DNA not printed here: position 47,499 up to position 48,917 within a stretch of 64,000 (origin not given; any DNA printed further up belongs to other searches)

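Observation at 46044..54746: Nine-gene minus-strand operon mixing betaine-type demethylation and epimerase genes with three acyltransferases; candidate uncharacterised pathway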

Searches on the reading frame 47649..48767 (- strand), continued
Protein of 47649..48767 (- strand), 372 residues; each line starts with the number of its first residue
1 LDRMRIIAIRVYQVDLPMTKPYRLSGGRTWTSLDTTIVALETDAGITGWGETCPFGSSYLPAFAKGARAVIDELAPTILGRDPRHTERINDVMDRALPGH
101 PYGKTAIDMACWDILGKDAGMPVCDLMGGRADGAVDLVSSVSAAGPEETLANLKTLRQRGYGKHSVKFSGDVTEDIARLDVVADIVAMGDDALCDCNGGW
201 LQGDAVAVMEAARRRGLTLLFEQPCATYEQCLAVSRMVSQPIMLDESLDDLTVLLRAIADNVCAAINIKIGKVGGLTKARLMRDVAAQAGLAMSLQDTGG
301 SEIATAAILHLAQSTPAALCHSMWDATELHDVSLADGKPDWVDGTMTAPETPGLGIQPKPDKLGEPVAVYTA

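Call 55: search_dna_similar(query=window:47649-48758:-, collection=plasmids, mode=protein, max_rows=15)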
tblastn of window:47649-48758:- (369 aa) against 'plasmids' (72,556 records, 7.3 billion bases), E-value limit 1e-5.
Records with a match: 1363; places in all: 2468; records where one place covers at least 80% of the query: 1146.
Best place of each record, by identity: <60% 1363.
By first word of the organism name: Rhizobium 184; Sinorhizobium 154; Agrobacterium 84; Phaeobacter 61; Enterobacter 56; Klebsiella 45; Streptomyces 37; Enterococcus 30; Paracoccus 24; Shinella 23; and 178 more.
By predicted mobility (MOB-suite, as given by PLSDB): non-mobilizable 784; conjugative 415; mobilizable 164.
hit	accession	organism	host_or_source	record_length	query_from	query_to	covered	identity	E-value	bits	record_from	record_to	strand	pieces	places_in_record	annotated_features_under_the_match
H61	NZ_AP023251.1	Mesorhizobium sp. 131-2-5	Lotus japonicus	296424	1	367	99%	47.3%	1e-103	342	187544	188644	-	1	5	mandelate racemase/muconate lactonizing enzyme family protein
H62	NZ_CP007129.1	Gemmatirosa kalamazoonensis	-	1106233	1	366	99%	46.9%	1e-92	310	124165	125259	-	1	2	record has no annotation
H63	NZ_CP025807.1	Sulfitobacter sp. SK012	Marine Sediment,North Sea (sediment)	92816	1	367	99%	46.3%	8e-91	305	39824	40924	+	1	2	enolase C-terminal domain-like protein | alcohol dehydrogenase family protein | aminotransferase class III-fold pyridoxal phosphate-dependent enzyme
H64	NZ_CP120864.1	Roseibium porphyridii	Porphyridium cruentum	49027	1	368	100%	45.3%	1e-97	324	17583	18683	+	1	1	cis-3-hydroxy-L-proline dehydratase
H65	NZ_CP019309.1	Phaeobacter inhibens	Single cell,seawater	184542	1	366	99%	44.7%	3e-87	294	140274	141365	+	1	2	cis-3-hydroxy-L-proline dehydratase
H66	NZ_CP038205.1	Paracoccus pantotrophus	single cell,soil associated with ...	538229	3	367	99%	44.4%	3e-89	300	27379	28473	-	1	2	mandelate racemase/muconate lactonizing enzyme family protein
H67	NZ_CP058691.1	Paracoccus pantotrophus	pure culture,sewage sludge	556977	3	367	99%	44.4%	3e-89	300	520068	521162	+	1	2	mandelate racemase/muconate lactonizing enzyme family protein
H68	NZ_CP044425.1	Paracoccus pantotrophus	cell culture,denitrifying, ...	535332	3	367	99%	44.4%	4e-89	300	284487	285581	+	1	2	mandelate racemase/muconate lactonizing enzyme family protein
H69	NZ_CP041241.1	Sinorhizobium mexicanum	Acaciella angustissima,cell culture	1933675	1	367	99%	43.2%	1e-86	293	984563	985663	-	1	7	none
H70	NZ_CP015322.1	Mesorhizobium amorphae CCNWGS0123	Robinia pseudoacacia,cell culture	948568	1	368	100%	43.1%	1e-90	304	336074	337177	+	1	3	mandelate racemase/muconate lactonizing enzyme family protein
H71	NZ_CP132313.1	Shinella zoogloeoides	Homo sapiens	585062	1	367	99%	42.9%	3e-87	294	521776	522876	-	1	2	mandelate racemase/muconate lactonizing enzyme family protein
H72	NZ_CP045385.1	Ruegeria sp. THAF33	pure culture,Surface of a polyethylene ...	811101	1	368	100%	42.5%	2e-91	306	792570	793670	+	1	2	cis-3-hydroxy-L-proline dehydratase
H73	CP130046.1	Sinorhizobium meliloti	Medicago,Cell culture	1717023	1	368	100%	42.5%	2e-90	303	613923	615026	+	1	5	mandelate racemase/muconate lactonizing enzyme family protein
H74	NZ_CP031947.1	Ruegeria sp. AD91A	-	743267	1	368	100%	42.0%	9e-91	305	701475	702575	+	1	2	cis-3-hydroxy-L-proline dehydratase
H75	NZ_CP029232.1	Sinorhizobium fredii CCBAU 45436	Glycine max,cell culture,plant root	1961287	1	367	99%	41.6%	2e-86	292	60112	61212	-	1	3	record has no annotation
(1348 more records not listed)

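Call 57: get_annotated_region(hit=H61, flank=7000)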
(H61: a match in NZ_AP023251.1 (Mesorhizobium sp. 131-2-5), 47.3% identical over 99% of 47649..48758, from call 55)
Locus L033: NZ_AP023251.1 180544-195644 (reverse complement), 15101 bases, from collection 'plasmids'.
description: Mesorhizobium sp. 131-2-5 plasmid MesoLj131b3, complete sequence
organism: Mesorhizobium sp. 131-2-5 (NCBI taxid 2744519)
taxonomy: Bacteria; Pseudomonadota; Alphaproteobacteria; Hyphomicrobiales; Phyllobacteriaceae; Mesorhizobium; Mesorhizobium sp. 131-2-5
host: -; source: Lotus japonicus; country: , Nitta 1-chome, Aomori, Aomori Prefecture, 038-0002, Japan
typing (MOB-suite, as given by PLSDB): non-mobilizable
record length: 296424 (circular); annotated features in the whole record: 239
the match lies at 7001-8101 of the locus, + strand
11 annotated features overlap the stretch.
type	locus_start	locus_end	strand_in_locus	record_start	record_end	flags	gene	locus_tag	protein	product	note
CDS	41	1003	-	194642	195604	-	-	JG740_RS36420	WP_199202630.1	hypothetical protein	-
CDS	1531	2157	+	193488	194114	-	-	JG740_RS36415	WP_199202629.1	glutathione S-transferase family protein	GO:0006749 - glutathione metabolic process [Evidence IEA]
CDS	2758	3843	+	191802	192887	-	-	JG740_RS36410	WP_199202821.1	extracellular solute-binding protein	-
CDS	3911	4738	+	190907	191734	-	-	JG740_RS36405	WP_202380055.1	ABC transporter permease subunit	GO:0055085 - transmembrane transport [Evidence IEA]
CDS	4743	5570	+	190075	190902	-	-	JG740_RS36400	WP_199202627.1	ABC transporter permease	GO:0055085 - transmembrane transport [Evidence IEA]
CDS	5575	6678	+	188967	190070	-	-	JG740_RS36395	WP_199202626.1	ABC transporter ATP-binding protein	-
CDS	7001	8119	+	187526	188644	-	-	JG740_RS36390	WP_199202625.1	mandelate racemase/muconate lactonizing enzyme family protein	-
CDS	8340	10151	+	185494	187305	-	-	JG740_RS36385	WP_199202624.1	CocE/NonD family hydrolase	GO:0008152 - metabolic process [Evidence IEA]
CDS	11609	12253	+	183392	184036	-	-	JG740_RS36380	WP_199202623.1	LysR substrate-binding domain-containing protein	-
CDS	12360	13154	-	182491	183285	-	-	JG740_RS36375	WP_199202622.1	aldolase/citrate lyase family protein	-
CDS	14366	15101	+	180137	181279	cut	-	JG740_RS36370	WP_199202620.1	amidohydrolase family protein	-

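Call 60: find_related_loci(query=A2, collection=metagenome_contigs, flank=10000)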
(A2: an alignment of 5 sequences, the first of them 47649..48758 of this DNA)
Query A2 (369 aa) in metagenome_contigs; peptide patterns used: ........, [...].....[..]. (x = any residue, [..] = any of these).
184 stretches matched a pattern; 27 encode a relative of the query (tblastn E <= 1e-3); 27 distinct loci.
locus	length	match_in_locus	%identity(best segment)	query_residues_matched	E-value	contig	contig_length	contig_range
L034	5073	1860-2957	50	1-367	5e-111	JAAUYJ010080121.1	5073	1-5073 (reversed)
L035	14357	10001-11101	48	1-368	3e-110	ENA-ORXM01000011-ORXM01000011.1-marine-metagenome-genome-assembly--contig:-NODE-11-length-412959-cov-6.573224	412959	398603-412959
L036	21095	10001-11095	48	1-367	1e-108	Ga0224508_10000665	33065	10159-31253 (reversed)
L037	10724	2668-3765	48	1-367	2e-108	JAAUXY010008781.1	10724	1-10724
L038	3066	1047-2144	48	1-367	5e-111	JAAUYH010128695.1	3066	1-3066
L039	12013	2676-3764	48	1-364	2e-107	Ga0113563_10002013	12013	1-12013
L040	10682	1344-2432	48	1-364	2e-107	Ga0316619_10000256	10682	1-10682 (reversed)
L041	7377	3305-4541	45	1-368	3e-103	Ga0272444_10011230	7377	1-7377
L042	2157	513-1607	47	1-367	1e-107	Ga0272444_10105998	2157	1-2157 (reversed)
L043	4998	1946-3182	44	1-368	1e-102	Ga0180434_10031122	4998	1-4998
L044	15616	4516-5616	46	1-367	1e-100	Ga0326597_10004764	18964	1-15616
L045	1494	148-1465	41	1-362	4e-82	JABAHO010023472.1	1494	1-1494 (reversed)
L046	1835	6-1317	43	1-367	1e-91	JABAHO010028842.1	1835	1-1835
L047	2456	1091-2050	41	8-321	2e-72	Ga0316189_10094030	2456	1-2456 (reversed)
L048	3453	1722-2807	33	1-363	4e-62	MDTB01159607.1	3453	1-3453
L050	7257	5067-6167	34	1-367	3e-59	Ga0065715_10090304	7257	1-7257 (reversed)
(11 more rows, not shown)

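Call 77: search_solved_structures(query=L050:5067-6167:+, max_evalue=1e-30, show_alignments=2)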
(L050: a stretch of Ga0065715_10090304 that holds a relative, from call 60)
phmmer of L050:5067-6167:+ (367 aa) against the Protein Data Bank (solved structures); distinct sequences matched with E-value up to 1e-30: 11.
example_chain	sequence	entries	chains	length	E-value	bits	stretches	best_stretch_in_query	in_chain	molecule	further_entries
4e8g_A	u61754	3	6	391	1.1e-144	485.5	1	1-367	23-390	Mandelate racemase/muconate lactonizing enzyme, N-terminal domain protein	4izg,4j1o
2pmq_A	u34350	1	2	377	9.6e-124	416.6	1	2-364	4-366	Mandelate racemase/muconate lactonizing enzyme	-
4h2h_A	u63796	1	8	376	9.9e-124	416.6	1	2-364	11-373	Mandelate racemase/muconate lactonizing enzyme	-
4mgg_A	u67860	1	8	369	4.5e-67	230.1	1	1-367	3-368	Muconate lactonizing enzyme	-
2ps2_A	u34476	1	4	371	7.7e-59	203.1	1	2-367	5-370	Putative mandelate racemase/muconate lactonizing enzyme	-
3eez_A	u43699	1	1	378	2.9e-58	201.2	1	2-367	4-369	putative Mandelate racemase/muconate lactonizing enzyme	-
2qdd_A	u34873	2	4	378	6.1e-54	187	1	1-367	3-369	Mandelate racemase/muconate lactonizing enzyme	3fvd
2rdx_A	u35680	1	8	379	2.9e-53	184.7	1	1-366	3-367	Mandelate racemase/muconate lactonizing enzyme, putative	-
2pce_A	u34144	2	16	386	2.5e-51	178.3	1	2-365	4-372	putative mandelate racemase/muconate lactonizing enzyme | Mandelate racemase/muconate lactonizing enzyme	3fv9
2qde_A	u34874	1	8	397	1.7e-33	119.7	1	2-312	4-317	Mandelate racemase/muconate lactonizing enzyme family protein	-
3my9_A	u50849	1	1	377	6.2e-32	114.5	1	3-355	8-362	Muconate cycloisomerase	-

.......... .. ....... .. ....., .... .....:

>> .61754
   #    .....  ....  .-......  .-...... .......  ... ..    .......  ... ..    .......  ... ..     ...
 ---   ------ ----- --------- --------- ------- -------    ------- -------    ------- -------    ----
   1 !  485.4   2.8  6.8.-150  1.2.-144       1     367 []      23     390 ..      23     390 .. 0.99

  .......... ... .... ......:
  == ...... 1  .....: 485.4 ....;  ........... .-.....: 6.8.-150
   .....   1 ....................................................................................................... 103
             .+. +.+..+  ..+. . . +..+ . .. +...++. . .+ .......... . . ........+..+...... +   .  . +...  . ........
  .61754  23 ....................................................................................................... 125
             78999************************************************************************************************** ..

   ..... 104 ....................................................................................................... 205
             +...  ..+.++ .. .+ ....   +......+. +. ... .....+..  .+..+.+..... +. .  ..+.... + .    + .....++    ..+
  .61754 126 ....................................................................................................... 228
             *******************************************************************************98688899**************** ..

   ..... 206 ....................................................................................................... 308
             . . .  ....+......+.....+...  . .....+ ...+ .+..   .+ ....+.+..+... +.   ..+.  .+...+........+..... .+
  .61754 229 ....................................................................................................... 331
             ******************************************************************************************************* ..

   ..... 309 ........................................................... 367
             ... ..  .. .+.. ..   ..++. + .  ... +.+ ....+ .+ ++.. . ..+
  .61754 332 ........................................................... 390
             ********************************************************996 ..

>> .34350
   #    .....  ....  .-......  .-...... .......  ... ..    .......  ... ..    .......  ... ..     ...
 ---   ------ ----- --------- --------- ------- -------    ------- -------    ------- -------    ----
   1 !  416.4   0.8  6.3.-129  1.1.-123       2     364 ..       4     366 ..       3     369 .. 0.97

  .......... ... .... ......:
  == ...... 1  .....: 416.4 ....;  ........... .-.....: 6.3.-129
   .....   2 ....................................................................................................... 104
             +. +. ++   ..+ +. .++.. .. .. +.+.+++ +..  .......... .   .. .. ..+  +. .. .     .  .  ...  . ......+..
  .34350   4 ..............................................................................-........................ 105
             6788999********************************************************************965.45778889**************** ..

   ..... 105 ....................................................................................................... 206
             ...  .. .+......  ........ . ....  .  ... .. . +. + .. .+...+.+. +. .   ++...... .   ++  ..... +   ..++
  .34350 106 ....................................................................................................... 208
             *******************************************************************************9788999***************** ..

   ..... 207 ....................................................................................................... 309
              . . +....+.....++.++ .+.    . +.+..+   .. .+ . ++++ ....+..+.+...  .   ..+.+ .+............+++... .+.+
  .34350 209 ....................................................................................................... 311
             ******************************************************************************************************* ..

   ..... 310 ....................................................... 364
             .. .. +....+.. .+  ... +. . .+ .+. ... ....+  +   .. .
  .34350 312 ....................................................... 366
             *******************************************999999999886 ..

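Call 84: search_protein_families(library=ncbifam, proteins=[L027:7506-8369:+, L027:11260-11856:+, L027:6480-7238:-], max_evalue=0.001)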
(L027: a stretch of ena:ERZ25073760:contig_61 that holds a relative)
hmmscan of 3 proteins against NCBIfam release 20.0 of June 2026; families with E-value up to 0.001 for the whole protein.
L027:7506-8369:+ (287 aa): 20 families
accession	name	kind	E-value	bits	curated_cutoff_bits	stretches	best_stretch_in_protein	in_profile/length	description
NF008592.0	PRK11559.1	equivalog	1.9e-13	50.4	397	1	1-167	3-173/296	2-hydroxy-3-oxopropionate reductase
TIGR01505.1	tartro_sem_red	equivalog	2.3e-13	50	340.75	1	3-161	2-164/291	2-hydroxy-3-oxopropionate reductase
NF012005.0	PRK15461.1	equivalog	2.8e-12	46.4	348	1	3-158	4-163/298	sulfolactaldehyde 3-reductase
TIGR01692.1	HIBADH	equivalog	4.9e-12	45.8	291.6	1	6-157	2-157/288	3-hydroxyisobutyrate dehydrogenase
NF043037.1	ThreonDh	equivalog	2.8e-09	36.8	350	1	2-161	4-167/297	L-threonate dehydrogenase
NF011633.0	PRK15059.1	equivalog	2e-07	30.5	451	1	1-158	1-161/292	2-hydroxy-3-oxopropionate reductase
NF006765.0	PRK09287.1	equivalog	5.3e-06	25.6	413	1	3-43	6-46/476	NADP-dependent phosphogluconate dehydrogenase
NF007161.0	PRK09599.1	subfamily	2e-05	24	271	1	1-56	1-56/302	NADP-dependent phosphogluconate dehydrogenase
NF005814.0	PRK07680.1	equivalog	3.5e-05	23.1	278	1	1-68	1-74/275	late competence protein ComER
TIGR00112.1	proC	equivalog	4.6e-05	23.2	196.75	1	3-65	1-68/263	pyrroline-5-carboxylate reductase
NF000942.0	PRK00094.1-4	subfamily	7.9e-05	22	257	1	2-51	4-53/334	NAD(P)H-dependent glycerol-3-phosphate dehydrogenase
TIGR00872.1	gnd_rel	equivalog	9.1e-05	21.8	297.2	1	1-46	1-46/299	phosphogluconate dehydrogenase (NAD(+)-dependent, decarboxylating)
TIGR00873.1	gnd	equivalog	0.00011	21.1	426.7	1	3-44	2-43/467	decarboxylating NADP(+)-dependent phosphogluconate dehydrogenase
NF041369.1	Dhydh_Halo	equivalog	0.00017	20.9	400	1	2-106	134-238/305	D-2-hydroxyacid dehydrogenase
TIGR00745.1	apbA_panE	subfamily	0.0002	20.7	141.35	1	3-48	2-46/305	2-dehydropantoate 2-reductase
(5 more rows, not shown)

L027:11260-11856:+ (198 aa): 0 families

L027:6480-7238:- (252 aa): 11 families
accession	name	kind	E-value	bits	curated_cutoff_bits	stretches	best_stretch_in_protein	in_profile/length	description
NF008352.0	PRK11139.1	subfamily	4.5e-43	147.5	288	1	2-243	54-299/305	transcriptional regulator GcvA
NF041130.1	PenR_Burk_TF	exception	1.6e-27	96.5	625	1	2-234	56-287/292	beta-lactamase transcriptional regulator PenR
NF007491.0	PRK10086.1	equivalog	4.2e-22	78.4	316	1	2-238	65-311/313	DNA-binding transcriptional regulator DsdC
TIGR03418.1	chol_sulf_TF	equivalog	3.1e-21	75.6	324.8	1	2-234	49-290/291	choline sulfate utilization transcriptional regulator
TIGR02036.1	dsdC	equivalog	5.2e-15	55.2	352.4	1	2-235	56-300/302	DNA-binding transcriptional regulator DsdC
NF040888.1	trans_reg_YafC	equivalog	8.2e-13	47.9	470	1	1-206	50-260/293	DNA-binding transcriptional regulator YafC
NF007917.1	PRK10632.1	equivalog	1e-05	24.9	425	1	7-204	55-258/303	HTH-type transcriptional activator AaeR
NF008416.0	PRK11242.1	equivalog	7.6e-05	22.1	277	1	8-238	55-293/300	transcriptional regulator CynR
NF058504.1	TransRegCcpCBac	equivalog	0.00012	21.7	400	1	2-119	49-170/287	transcriptional regulator CcpC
NF007315.1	PRK09801.1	equivalog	0.00019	20.5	398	1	2-95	54-149/301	L-tartrate utilization transcriptional activator TtdR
NF011573.0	PRK14997.1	equivalog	0.00057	19.1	380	1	55-206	107-265/303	LysR family transcriptional regulator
